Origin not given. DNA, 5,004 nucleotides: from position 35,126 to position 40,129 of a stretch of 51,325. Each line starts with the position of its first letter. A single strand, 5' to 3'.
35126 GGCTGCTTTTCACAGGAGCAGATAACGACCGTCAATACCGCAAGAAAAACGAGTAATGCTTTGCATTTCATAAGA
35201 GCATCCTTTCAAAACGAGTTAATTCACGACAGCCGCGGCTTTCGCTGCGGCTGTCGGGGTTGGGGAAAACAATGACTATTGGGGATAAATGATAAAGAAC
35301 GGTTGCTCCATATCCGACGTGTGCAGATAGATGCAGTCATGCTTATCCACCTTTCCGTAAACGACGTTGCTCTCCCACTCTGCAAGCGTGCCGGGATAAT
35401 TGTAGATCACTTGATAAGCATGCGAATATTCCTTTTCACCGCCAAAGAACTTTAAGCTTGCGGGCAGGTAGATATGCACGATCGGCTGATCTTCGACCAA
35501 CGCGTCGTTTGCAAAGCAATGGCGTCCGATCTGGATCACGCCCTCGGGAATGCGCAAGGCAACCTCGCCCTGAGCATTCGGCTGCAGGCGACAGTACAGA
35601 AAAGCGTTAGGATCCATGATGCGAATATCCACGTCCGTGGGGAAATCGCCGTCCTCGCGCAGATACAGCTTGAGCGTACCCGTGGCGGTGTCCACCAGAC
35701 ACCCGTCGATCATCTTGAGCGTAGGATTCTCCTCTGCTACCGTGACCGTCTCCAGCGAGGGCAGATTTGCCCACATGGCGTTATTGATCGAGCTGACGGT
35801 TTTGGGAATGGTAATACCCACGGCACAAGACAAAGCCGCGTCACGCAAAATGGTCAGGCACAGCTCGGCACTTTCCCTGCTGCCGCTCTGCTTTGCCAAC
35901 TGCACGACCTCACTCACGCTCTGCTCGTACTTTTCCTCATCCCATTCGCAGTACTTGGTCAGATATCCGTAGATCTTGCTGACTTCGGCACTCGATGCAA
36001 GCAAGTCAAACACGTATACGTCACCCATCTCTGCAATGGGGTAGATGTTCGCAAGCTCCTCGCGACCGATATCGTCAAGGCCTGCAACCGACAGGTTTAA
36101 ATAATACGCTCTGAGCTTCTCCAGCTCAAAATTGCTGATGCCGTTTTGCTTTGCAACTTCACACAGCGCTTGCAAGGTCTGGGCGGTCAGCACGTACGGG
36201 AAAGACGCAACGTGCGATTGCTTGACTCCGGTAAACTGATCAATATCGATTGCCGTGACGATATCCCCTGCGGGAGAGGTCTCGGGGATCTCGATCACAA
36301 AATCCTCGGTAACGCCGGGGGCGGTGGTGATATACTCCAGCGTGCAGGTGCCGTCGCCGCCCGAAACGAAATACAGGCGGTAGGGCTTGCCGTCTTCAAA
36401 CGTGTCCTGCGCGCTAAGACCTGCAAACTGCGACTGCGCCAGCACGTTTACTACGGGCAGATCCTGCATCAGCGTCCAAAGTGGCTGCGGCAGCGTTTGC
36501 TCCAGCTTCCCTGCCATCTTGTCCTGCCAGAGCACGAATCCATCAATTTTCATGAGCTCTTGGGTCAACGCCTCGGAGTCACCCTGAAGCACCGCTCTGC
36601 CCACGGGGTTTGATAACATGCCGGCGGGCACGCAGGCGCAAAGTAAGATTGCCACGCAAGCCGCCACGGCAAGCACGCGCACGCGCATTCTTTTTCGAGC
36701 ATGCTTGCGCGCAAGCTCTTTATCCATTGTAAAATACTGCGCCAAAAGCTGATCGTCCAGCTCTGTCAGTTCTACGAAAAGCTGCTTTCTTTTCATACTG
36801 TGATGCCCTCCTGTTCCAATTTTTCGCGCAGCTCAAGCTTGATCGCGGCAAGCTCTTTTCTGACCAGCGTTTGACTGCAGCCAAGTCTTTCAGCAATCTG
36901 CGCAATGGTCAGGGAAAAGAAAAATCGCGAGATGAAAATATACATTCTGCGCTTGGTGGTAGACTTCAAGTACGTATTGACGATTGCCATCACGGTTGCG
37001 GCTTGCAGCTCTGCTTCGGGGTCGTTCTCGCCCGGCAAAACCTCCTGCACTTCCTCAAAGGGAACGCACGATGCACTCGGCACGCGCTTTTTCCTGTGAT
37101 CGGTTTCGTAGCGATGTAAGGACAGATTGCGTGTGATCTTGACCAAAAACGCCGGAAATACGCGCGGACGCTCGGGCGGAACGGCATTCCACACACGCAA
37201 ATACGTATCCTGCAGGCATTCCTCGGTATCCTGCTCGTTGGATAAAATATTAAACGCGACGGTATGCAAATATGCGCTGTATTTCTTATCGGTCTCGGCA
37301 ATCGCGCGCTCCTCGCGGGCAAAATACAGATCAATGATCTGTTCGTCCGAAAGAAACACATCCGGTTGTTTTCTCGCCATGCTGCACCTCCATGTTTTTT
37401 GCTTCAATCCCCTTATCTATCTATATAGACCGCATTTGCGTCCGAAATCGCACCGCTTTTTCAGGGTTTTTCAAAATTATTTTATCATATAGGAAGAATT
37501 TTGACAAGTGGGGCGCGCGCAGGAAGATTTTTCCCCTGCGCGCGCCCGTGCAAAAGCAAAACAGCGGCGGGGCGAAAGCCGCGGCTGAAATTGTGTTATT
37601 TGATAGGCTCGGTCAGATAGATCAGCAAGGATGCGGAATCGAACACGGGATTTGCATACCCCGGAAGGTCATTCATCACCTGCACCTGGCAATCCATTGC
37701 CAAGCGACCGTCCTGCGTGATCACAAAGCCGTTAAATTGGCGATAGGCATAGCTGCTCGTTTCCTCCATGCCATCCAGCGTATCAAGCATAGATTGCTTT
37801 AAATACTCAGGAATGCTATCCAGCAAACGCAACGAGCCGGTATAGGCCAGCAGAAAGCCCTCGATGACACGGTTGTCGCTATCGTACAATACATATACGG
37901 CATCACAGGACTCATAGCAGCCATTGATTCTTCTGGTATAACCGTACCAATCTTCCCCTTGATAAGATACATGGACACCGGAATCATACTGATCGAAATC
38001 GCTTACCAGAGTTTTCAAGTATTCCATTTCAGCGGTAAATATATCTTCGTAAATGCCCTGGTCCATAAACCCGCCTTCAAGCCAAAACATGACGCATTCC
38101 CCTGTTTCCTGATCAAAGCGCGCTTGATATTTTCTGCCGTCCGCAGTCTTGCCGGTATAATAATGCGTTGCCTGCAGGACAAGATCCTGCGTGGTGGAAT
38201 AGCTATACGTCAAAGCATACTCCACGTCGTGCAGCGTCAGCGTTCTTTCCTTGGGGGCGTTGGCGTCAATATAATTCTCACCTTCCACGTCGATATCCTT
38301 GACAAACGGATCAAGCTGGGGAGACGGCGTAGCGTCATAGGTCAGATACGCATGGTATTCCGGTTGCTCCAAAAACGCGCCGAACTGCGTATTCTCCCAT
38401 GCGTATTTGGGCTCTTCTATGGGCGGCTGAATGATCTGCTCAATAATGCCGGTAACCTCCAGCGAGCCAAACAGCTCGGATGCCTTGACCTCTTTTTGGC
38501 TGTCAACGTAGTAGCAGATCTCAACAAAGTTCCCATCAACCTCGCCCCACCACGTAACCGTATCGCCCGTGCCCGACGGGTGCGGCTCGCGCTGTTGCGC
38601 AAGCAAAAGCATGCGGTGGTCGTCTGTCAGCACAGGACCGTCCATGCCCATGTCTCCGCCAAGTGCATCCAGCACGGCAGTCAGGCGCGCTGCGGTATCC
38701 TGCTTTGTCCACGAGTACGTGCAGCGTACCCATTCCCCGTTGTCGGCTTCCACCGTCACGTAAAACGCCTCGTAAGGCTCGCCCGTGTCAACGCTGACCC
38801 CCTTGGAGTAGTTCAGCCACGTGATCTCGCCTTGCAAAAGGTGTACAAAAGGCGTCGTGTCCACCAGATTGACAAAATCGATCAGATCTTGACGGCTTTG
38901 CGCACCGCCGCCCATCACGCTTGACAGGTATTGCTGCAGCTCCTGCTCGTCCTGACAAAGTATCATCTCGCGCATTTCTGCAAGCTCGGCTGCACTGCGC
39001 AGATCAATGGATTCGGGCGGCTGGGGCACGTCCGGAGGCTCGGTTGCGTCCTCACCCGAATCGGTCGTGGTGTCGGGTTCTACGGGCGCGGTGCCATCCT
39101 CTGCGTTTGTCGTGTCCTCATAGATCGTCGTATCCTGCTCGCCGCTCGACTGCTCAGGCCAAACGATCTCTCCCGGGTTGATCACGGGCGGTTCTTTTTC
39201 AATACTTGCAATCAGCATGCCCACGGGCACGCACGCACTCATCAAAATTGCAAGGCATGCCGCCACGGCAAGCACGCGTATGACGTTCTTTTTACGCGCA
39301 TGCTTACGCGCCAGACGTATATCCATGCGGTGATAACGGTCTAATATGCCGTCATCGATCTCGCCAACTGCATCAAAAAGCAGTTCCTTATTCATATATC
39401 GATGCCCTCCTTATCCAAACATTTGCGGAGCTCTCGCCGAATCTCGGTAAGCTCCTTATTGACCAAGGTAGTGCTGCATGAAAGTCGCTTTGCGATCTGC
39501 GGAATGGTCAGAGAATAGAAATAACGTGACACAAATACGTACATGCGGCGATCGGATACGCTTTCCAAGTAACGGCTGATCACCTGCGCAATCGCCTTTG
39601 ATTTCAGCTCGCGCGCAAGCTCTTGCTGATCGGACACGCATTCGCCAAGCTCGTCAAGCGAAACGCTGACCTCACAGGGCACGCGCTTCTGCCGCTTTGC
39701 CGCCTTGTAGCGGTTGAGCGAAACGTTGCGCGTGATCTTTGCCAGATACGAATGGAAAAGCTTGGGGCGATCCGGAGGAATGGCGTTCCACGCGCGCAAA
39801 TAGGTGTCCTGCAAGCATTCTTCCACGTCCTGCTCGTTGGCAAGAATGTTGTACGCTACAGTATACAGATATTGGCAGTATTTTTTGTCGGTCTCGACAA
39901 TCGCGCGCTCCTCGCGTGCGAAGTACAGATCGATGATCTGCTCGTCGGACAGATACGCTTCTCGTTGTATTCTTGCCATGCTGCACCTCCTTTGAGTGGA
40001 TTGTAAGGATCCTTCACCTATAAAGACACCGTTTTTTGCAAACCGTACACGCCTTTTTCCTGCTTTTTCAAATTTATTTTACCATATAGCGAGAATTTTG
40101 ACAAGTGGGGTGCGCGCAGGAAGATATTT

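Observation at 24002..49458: Accessory island combining tandem ECF-like sigma/sensor pairs, an expanded beta-propeller lipoprotein family and [lipoprotein - fused double permease - ATPase] modules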

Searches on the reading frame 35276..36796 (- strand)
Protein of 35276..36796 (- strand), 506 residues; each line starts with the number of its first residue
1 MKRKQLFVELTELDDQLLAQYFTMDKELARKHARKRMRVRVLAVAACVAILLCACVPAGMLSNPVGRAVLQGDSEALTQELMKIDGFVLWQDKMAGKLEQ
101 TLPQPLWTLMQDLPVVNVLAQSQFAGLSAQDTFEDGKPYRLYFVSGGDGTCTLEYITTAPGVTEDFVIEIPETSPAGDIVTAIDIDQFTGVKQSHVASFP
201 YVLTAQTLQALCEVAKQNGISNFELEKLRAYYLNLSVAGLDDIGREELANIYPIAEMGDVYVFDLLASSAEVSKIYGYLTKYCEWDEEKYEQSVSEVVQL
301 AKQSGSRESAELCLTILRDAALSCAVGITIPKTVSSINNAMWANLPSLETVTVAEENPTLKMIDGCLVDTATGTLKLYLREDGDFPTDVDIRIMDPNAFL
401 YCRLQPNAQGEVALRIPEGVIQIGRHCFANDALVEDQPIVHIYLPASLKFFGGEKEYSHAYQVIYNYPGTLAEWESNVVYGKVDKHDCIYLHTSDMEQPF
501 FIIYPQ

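Call 4: search_protein_families(library=pfam, max_evalue=0.01, proteins=[window:35276-36796:-])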
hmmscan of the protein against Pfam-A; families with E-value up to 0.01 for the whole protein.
window:35276-36796:- (506 aa): 1 family
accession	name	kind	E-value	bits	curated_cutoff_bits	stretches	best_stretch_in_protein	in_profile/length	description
PF13306.12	LRR_5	-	0.0084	16.5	27.7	0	328-355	16-43/127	BspA type Leucine rich repeat region (6 copies)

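Call 6: search_protein_families(library=ncbifam, max_evalue=0.01, proteins=[window:35276-36796:-])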
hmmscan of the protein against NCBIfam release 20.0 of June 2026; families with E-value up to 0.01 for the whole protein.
window:35276-36796:- (506 aa): 0 families

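Call 90: search_solved_structures(query=window:35276-36796:-, max_evalue=1)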
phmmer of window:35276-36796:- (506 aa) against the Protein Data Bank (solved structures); distinct sequences matched with E-value up to 1: 3.
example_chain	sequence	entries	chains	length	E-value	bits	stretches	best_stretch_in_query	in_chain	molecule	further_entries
4gt6_A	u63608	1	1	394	0.16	13.8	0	327-403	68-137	Cell surface protein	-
4cp6_A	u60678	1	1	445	0.47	12.3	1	319-436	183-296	CHOLINE BINDING PROTEIN PCPA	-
3rgh_A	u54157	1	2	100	0.74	11.6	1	125-162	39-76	Filamin-A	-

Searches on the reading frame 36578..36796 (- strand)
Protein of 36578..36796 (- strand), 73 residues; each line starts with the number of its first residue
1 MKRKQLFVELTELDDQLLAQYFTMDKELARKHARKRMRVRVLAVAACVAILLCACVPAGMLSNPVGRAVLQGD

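Call 43: search_protein_families(library=pfam, max_evalue=10, proteins=[window:36578-36796:-])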
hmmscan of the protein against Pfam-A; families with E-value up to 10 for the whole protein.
seq(73 aa): 2 families
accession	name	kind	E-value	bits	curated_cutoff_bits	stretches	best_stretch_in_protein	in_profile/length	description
PF11859.13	DUF3379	-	0.062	13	33.2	1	18-53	57-92/232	Protein of unknown function (DUF3379)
PF10166.14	DUF2368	-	0.099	12.7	25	1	9-55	24-70/134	Uncharacterised conserved protein (DUF2368)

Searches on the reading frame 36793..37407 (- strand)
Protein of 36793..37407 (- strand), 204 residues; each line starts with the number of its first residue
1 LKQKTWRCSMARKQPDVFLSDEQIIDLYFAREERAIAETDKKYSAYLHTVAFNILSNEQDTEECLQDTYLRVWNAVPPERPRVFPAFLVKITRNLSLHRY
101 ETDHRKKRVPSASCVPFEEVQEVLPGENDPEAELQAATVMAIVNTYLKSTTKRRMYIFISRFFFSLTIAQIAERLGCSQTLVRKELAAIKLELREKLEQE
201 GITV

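Call 4: search_protein_families(library=pfam, max_evalue=0.01, proteins=[window:36793-37407:-])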
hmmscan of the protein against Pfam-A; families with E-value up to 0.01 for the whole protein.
window:36793-37407:- (204 aa): 5 families
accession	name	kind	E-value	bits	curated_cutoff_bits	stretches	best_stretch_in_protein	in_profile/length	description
PF04542.20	Sigma70_r2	-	5e-11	42.7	24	1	42-102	4-67/71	Sigma-70 region 2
PF08281.18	Sigma70_r4_2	-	7.1e-06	26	25.7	1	153-190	14-51/54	Sigma-70, region 4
PF08279.18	HTH_11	-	0.0028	17.9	25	1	166-191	16-41/55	HTH domain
PF04545.22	Sigma70_r4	-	0.0065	16.4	24.1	0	157-184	12-39/50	Sigma-70, region 4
PF07638.17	Sigma70_ECF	-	0.0096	16.3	21.1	0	149-197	135-183/185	ECF sigma factor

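Call 6: search_protein_families(library=ncbifam, max_evalue=0.01, proteins=[window:36793-37407:-])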
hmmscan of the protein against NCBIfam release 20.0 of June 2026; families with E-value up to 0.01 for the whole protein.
window:36793-37407:- (204 aa): 56 families (the best 25 are shown)
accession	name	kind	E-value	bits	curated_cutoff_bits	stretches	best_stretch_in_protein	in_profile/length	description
TIGR02937.1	sigma70-ECF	superfamily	1.1e-17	64.2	42.9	1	38-197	5-165/165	sigma-70 family RNA polymerase sigma factor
NF008888.0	PRK11922.1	equivalog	3e-16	59.8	204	1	11-200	7-199/231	RNA polymerase sigma factor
TIGR02985.1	Sig70_bacteroi1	subfamily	1e-15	58.3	126.4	1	41-197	8-162/162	RNA polymerase sigma-70 factor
NF058625.1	sigma_PG0214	equivalog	7.9e-12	45.2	130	1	45-199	15-163/170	GFO_1088 family ECF-type sigma factor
TIGR02957.1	SigX4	subfamily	1.7e-10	40.6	323.25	1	42-198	5-157/281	RNA polymerase sigma-70 factor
NF004113.0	PRK05602.1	equivalog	7.3e-10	38.8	208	1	17-201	28-205/211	RNA polymerase sigma factor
TIGR02983.1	SigE-fam_strep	subfamily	1.5e-09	37.9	141.55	1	36-199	8-160/162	SigE family RNA polymerase sigma factor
NF009172.0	PRK12519.1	subfamily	1.7e-09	37.5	222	1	20-198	15-190/194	RNA polymerase sigma factor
NF009167.0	PRK12514.1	equivalog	2.3e-09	37.4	265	1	33-198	19-179/180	RNA polymerase sigma factor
NF007229.0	PRK09647.1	equivalog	5.8e-09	35.6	265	1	41-200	51-205/220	RNA polymerase sigma factor SigE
NF005448.0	PRK07037.1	equivalog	1.3e-08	34.6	190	1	44-183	22-157/186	RNA polymerase factor sigma-70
TIGR02989.1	Sig-70_gvs1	subfamily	1.4e-08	34.8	124.55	1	43-195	10-156/158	RNA polymerase sigma-70 factor, Rhodopirellula/Verrucomicrobium family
NF007220.0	PRK09639.1-5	equivalog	3.3e-08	33.5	260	1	41-200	10-167/181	RNA polymerase sigma factor SigX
TIGR02954.1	Sig70_famx3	hypoth_equivalog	4.3e-08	33.1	188.5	1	21-199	3-169/170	RNA polymerase sigma-70 factor, TIGR02954 family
NF009166.1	PRK12513.1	equivalog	5.1e-08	32.8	206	1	20-200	8-189/193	RNA polymerase sigma factor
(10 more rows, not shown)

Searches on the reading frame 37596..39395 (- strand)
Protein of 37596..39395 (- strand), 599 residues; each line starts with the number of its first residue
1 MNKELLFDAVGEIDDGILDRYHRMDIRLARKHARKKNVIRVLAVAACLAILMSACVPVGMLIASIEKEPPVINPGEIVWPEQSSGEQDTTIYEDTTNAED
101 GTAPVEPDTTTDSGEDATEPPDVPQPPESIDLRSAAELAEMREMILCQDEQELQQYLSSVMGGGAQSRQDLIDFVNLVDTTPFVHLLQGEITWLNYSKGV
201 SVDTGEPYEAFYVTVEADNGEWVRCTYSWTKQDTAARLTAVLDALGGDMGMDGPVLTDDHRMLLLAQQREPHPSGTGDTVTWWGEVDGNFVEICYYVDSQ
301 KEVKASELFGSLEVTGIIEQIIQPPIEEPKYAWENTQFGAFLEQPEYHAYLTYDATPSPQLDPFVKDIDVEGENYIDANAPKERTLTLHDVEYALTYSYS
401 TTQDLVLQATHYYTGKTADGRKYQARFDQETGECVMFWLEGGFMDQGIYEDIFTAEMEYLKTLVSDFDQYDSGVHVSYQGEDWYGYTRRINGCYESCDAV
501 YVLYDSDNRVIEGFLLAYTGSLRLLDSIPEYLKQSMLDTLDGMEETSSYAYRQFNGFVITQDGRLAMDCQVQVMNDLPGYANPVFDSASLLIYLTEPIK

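Call 4: search_protein_families(library=pfam, max_evalue=0.01, proteins=[window:37596-39395:-])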
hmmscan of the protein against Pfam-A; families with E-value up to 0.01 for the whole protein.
window:37596-39395:- (599 aa): 0 families

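Call 6: search_protein_families(library=ncbifam, max_evalue=0.01, proteins=[window:37596-39395:-])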
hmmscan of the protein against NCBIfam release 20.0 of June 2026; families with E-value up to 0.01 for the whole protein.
window:37596-39395:- (599 aa): 0 families

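Call 91: search_solved_structures(query=window:37596-39395:-, max_evalue=1)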
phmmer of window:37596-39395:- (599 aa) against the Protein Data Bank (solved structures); distinct sequences matched with E-value up to 1: 0.

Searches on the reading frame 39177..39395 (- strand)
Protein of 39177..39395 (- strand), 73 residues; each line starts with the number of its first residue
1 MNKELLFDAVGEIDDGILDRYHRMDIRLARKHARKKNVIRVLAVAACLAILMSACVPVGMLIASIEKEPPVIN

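Call 43: search_protein_families(library=pfam, max_evalue=10, proteins=[window:39177-39395:-])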
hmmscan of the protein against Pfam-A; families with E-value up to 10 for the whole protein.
seq(73 aa): 0 families

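Call 46: find_homologous_proteins(query=window:39213-39395:-, max_evalue=10)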
Query seq(61 aa): no candidate shares three 5-residue words with the query. No homologue found.

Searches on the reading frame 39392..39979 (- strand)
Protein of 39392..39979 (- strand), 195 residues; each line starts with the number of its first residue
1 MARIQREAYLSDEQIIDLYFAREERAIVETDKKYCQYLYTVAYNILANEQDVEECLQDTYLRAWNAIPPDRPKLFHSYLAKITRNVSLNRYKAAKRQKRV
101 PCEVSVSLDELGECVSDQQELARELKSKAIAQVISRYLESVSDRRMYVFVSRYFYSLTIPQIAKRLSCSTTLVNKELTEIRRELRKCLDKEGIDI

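Call 4: search_protein_families(library=pfam, max_evalue=0.01, proteins=[window:39392-39979:-])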
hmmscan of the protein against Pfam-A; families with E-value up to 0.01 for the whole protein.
window:39392-39979:- (195 aa): 5 families
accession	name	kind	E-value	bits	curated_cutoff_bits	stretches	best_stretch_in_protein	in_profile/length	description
PF04542.20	Sigma70_r2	-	1.7e-12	47.4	24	1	34-96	5-70/71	Sigma-70 region 2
PF08281.18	Sigma70_r4_2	-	7e-06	26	25.7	1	133-184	3-54/54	Sigma-70, region 4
PF07638.17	Sigma70_ECF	-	2.2e-05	24.9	21.1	1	72-187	72-182/185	ECF sigma factor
PF06530.18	Phage_antitermQ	-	0.0057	17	26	1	129-190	52-112/118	Phage antitermination protein Q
PF04545.22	Sigma70_r4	-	0.006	16.5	24.1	1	138-186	2-50/50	Sigma-70, region 4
